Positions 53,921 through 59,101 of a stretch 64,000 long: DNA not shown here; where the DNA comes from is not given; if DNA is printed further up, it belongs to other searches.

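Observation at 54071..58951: Second giant PPDK-family kinase-like protein fused to degenerate receiver domains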

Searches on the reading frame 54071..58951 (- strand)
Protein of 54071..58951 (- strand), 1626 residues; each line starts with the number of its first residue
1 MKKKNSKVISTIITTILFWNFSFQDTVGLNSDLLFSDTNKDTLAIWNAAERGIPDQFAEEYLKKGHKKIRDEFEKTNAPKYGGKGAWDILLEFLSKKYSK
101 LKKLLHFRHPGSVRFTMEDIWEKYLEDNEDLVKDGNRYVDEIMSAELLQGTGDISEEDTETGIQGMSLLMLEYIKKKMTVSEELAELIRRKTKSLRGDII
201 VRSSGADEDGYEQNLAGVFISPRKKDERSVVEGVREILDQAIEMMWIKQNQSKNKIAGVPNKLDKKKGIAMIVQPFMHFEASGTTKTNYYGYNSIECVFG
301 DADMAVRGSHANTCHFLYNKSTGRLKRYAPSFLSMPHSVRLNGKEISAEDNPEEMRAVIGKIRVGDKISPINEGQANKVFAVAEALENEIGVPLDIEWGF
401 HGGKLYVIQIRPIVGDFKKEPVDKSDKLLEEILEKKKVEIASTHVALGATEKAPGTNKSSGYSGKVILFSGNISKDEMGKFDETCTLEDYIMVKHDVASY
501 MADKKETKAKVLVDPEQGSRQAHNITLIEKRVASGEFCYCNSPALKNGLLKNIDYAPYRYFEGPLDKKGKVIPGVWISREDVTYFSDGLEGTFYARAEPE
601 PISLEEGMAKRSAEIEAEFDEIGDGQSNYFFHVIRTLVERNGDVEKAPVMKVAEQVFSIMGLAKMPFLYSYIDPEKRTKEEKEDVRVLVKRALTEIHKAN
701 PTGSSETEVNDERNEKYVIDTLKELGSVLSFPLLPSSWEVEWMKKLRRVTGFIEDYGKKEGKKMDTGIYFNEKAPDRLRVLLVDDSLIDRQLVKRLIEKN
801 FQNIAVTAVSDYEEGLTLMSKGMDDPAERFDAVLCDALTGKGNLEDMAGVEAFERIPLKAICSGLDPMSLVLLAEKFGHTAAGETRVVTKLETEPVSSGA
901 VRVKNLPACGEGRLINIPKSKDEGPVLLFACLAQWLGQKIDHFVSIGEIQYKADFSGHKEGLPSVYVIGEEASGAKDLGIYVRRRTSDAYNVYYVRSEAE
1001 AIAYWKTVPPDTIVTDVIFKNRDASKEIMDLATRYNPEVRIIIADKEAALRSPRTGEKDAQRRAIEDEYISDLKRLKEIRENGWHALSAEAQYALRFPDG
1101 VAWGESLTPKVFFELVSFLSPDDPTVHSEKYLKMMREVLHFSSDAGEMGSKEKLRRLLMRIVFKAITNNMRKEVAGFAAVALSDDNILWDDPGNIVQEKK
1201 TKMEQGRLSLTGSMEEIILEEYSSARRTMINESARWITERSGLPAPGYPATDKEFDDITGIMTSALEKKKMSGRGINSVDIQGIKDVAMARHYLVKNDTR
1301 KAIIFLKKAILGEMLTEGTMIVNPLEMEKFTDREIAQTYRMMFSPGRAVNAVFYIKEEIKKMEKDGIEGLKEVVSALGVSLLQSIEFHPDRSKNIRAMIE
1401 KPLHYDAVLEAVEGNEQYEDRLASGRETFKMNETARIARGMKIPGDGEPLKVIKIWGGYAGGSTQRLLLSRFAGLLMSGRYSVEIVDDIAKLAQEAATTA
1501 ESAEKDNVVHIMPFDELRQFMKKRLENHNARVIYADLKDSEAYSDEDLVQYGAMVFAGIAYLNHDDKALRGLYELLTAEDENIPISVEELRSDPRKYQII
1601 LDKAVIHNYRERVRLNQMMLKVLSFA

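Call 5: search_protein_families(library=pfam, proteins=[window:54071-58951:-], max_evalue=0.1)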
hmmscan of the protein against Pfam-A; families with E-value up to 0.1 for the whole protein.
window:54071-58951:- (1626 aa): 2 families
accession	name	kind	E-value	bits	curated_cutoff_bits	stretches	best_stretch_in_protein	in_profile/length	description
PF01326.24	PPDK_N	-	5.6e-13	49.3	27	1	179-425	76-321/328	Pyruvate phosphate dikinase, AMP/ATP-binding domain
PF00072.30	Response_reg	-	1.8e-06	28.5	30.2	1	780-856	1-64/111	Response regulator receiver domain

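Call 6: search_protein_families(library=ncbifam, proteins=[window:54071-58951:-], max_evalue=0.1)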
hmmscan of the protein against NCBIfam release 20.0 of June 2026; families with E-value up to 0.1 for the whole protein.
window:54071-58951:- (1626 aa): 14 families
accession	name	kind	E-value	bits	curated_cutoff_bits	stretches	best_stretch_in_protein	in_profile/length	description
NF004881.0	PRK06241.2-2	equivalog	4.7e-13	48.3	883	1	177-418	86-314/898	phosphoenolpyruvate synthase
NF052631.1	prodigiosin_PigC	equivalog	7.2e-10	37.4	1300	1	177-420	71-304/883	prodigiosin ligase PigC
NF004877.0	PRK06241.1-2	subfamily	4.3e-07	28.6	866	1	371-416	270-315/869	phosphoenolpyruvate synthase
NF052632.1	undecylprod_RedH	equivalog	2.8e-05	22.3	1350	1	369-420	249-300/880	undecylprodigiosin ligase RedH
NF004880.0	PRK06241.2-1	equivalog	3.2e-05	22.1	972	1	360-417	226-284/837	phosphoenolpyruvate synthase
TIGR01418.1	PEP_synth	equivalog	5.4e-05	21.7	739.75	1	268-421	178-337/784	pyruvate, water dikinase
NF004508.0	PRK05849.1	equivalog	5.6e-05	21.4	501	0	179-237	43-101/789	hypothetical protein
NF005057.0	PRK06464.1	equivalog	5.8e-05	21.3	598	1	269-427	185-343/798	phosphoenolpyruvate synthase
NF041857.1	RIF_Ptrans_rph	equivalog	0.00015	20.3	999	1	147-417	59-314/864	rifamycin-inactivating phosphotransferase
NF004878.0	PRK06241.1-3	subfamily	0.0014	16.8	945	1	381-415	279-313/891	phosphoenolpyruvate synthase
NF004879.0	PRK06241.1-4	equivalog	0.013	13.6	976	1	367-415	266-314/868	phosphoenolpyruvate synthase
NF004882.0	PRK06241.2-3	equivalog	0.014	13.5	850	1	371-414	234-277/827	phosphoenolpyruvate synthase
NF011874.0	PRK15347.1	equivalog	0.056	11.4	852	1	774-836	687-741/921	two component system sensor kinase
NF041367.1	CheY_Halo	equivalog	0.057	13.8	200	0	780-805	1-26/114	chemotaxis protein CheY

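Call 8: search_solved_structures(query=window:54071-58951:-, max_evalue=1, show_alignments=3)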
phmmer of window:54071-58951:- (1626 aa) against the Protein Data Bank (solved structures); distinct sequences matched with E-value up to 1: 3.
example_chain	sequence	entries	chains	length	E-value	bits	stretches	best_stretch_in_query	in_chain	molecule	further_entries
8pdc_A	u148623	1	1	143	0.018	15.5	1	776-838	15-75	histidine kinase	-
2ols_A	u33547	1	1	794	0.38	11.1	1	377-414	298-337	Phosphoenolpyruvate synthase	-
5hv6_A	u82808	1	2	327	0.61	10.4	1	236-414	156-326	Phosphoenolpyruvate synthase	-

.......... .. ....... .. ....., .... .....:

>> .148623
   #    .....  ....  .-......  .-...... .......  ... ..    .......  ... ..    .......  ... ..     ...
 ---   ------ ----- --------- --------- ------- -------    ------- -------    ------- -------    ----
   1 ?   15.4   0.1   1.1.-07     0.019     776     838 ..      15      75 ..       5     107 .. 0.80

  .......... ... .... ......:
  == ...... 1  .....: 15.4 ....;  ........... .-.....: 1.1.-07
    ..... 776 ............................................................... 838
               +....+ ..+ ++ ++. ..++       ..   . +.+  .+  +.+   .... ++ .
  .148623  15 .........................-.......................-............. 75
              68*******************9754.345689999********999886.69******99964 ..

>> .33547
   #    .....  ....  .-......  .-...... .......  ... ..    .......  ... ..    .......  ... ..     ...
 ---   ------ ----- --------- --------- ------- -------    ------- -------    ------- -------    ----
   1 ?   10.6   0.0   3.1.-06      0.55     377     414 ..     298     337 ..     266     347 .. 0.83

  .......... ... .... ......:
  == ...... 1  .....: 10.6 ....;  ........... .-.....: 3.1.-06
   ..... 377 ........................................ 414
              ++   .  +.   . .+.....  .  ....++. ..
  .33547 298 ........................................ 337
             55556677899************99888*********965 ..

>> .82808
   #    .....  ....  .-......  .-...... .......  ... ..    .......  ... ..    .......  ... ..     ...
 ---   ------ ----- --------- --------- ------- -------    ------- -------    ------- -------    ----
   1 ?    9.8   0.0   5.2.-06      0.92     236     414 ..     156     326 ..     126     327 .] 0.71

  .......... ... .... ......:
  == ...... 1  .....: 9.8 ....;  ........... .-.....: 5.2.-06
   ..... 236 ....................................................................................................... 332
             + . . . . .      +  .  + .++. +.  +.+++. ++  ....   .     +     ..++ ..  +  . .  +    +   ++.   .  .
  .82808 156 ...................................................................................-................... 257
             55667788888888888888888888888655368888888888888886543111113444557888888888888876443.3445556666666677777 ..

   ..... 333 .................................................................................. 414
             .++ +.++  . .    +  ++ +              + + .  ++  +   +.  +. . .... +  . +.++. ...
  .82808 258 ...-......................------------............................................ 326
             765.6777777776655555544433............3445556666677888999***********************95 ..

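Call 9: find_homologous_proteins(query=window:54071-58951:-, max_evalue=0.001)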
Query window:54071-58951:- (1626 aa): 5 proteins with E <= 0.001 among 8000 candidates.
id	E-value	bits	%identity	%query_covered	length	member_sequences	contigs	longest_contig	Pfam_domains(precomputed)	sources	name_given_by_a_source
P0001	0.0e+0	3662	100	100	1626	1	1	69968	PF01326.25,PF00072.31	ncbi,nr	ncbi:MAG: hypothetical protein HQL30_07155 [Candidatus Omnitrophica bacterium]|nr:hypothetical prote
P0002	1.6e-169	584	39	44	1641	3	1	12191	PF01326.25,PF00072.31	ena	-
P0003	1.9e-161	557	36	50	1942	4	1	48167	PF01326.25,PF00072.31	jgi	jgi:DNA-binding NtrC family response regulator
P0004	3.6e-150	520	37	46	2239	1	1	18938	PF01326.25,PF00072.31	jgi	-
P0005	7.5e-120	420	38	35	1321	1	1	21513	PF01326.25,PF00072.31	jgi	-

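Call 14: find_encoding_contigs(protein=P0003, flank=10000, max_places=3)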
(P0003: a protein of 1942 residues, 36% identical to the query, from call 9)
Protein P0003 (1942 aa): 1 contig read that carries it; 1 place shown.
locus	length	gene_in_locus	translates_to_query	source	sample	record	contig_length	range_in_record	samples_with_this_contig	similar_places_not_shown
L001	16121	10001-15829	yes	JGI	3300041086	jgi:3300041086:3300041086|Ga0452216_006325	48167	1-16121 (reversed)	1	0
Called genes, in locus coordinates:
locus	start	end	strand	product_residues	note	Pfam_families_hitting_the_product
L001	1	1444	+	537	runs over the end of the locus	PF03979:Sigma70_r1_1, PF00140:Sigma70_r1_2, PF04542:Sigma70_r2, PF04539:Sigma70_r3, PF04545:Sigma70_r4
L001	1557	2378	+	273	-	-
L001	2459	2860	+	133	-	-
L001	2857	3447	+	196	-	PF07963:N_methyl (weak)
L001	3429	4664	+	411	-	PF23981:DUF7305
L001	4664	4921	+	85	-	-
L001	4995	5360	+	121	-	-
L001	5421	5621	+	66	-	-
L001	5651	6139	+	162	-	-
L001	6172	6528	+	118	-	-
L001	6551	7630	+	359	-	PF01028:Topoisom_I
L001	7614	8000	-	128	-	-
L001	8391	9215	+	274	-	-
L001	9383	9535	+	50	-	-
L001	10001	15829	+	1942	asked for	PF01326:PPDK_N, PF00072:Response_reg (faint)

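Call 15: find_encoding_contigs(protein=P0004, flank=10000, max_places=3)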
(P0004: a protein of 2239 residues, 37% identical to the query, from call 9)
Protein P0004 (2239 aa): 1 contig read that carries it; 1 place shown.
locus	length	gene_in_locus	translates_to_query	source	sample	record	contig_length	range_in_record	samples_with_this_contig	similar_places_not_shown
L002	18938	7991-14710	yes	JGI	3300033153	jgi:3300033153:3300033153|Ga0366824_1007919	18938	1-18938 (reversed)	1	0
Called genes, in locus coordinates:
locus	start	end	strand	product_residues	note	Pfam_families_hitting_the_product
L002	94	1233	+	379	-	PF01855:POR_N, PF17147:PFOR_II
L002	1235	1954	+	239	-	PF02775:TPP_enzyme_C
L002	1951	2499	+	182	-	PF01558:POR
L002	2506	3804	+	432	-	PF00749:tRNA-synt_1c, PF19269:Anticodon_2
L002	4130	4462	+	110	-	PF01541:GIY-YIG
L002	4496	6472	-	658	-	-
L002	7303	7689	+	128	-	-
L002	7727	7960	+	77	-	-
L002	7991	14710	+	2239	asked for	PF01326:PPDK_N, PF00072:Response_reg (faint)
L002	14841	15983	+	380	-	PF13091:PLDc_2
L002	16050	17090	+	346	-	PF14279:HNH_5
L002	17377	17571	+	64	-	-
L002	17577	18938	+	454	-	?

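Call 16: find_encoding_contigs(protein=P0005, flank=10000, max_places=3)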
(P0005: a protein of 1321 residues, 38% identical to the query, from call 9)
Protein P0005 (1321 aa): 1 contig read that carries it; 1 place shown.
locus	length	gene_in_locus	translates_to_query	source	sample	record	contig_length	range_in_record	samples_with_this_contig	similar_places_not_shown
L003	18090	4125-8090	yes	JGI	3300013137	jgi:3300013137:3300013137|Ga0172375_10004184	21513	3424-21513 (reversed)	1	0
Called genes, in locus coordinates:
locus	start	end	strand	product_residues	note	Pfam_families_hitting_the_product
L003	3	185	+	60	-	?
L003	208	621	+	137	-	PF02033:RBFA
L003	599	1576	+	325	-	PF01368:DHH, PF02272:DHHA1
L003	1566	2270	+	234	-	PF01509:TruB_N, PF16198:TruB_C_2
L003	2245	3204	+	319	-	PF06574:FAD_syn, PF01467:CTP_transf_like (weak), PF01687:Flavokinase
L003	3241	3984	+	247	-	-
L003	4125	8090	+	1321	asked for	PF01326:PPDK_N, PF00072:Response_reg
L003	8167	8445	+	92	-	PF00312:Ribosomal_S15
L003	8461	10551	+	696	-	PF01138:RNase_PH, PF03725:RNase_PH_C, PF03726:PNPase, PF01138:RNase_PH, PF00013:KH_1, PF00575:S1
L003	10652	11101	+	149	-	PF00692:dUTPase, PF22769:DCD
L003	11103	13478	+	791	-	PF13491:FtsK_4TM, PF17854:FtsK_alpha, PF01580:FtsK_SpoIIIE, PF09397:FtsK_gamma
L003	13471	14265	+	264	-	PF12844:HTH_19 (weak), PF13413:HTH_25, PF13464:RodZ_C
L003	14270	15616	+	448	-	PF00919:UPF0004, PF04055:Radical_SAM, PF18693:TRAM_2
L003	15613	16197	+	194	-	PF01066:CDP-OH_P_transf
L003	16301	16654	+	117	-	PF04608:PgpA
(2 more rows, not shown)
